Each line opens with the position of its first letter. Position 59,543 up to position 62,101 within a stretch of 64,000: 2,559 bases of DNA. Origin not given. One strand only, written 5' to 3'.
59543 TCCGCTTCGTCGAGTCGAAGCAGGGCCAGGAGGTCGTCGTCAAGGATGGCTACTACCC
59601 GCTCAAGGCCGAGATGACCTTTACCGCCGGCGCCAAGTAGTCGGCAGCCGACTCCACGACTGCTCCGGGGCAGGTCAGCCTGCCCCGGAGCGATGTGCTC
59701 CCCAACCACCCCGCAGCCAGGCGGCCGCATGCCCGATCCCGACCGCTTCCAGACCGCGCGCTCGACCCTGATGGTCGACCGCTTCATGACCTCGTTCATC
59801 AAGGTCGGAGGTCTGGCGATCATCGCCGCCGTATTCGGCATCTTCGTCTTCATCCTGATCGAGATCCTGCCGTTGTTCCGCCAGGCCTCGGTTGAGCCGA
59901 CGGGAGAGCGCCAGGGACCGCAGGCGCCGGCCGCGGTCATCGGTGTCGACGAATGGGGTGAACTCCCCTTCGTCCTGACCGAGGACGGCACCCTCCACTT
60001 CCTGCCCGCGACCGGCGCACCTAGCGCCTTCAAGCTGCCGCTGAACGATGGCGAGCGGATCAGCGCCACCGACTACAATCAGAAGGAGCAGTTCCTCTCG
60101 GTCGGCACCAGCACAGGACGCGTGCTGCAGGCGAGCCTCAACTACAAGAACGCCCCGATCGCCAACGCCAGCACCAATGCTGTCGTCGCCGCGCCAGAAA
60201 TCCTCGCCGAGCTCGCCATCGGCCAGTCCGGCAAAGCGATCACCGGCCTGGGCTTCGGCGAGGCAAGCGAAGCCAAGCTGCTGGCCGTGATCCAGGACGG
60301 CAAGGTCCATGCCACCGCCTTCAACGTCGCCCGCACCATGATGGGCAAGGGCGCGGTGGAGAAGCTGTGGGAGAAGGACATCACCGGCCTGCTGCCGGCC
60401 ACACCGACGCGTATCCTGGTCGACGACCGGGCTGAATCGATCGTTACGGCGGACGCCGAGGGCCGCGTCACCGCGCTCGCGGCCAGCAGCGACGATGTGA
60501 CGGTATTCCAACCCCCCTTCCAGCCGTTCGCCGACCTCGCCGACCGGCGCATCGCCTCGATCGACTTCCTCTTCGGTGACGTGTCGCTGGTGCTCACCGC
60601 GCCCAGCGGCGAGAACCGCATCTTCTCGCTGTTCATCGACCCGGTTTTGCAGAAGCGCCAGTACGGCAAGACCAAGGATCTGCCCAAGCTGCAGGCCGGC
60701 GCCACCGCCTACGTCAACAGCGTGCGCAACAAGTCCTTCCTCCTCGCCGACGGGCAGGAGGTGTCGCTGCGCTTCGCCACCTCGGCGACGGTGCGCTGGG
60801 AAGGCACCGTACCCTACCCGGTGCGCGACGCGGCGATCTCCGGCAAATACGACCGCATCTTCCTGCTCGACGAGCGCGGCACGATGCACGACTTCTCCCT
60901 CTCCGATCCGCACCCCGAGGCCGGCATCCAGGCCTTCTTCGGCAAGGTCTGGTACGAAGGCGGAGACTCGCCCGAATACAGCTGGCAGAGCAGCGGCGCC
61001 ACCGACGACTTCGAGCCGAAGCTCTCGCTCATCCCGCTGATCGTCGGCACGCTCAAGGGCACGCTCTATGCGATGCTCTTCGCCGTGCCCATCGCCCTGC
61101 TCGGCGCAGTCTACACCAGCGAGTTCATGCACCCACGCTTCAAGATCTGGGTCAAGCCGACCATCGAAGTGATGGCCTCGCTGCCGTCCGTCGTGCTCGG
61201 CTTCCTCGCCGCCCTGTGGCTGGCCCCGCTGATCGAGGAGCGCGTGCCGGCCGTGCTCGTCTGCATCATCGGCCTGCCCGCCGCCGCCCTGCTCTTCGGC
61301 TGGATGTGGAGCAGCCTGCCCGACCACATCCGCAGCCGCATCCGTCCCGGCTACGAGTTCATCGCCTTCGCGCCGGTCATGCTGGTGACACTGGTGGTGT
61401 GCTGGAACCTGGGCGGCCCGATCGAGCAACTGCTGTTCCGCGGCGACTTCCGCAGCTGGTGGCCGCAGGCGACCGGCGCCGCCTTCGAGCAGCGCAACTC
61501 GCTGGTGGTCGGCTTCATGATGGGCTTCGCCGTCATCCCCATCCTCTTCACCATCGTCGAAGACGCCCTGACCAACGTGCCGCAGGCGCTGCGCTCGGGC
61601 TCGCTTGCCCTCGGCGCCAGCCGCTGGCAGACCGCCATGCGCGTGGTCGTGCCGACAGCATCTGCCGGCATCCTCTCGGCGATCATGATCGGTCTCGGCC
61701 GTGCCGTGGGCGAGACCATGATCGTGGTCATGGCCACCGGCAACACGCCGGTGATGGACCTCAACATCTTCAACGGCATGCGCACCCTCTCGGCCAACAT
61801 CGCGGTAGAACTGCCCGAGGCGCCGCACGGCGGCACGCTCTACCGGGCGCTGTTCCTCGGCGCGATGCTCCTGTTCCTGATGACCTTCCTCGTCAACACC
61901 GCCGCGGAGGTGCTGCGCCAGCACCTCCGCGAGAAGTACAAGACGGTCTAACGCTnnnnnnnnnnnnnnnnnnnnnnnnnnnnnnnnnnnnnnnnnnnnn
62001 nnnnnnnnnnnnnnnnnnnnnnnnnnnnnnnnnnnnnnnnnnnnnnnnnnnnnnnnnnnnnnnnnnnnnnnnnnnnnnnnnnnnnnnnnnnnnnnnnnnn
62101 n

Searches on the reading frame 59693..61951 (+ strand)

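Call 11: search_protein_families(library=pfam, proteins=[window:59693-61951:+], max_evalue=0.00001)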
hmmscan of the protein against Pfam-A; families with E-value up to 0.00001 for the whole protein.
window:59693-61951:+ (752 aa): 1 family
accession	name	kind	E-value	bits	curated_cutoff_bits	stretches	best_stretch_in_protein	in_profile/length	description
PF00528.27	BPD_transp_1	-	1.7e-08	34.8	26.4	1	469-746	6-183/184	Binding-protein-dependent transport system inner membrane component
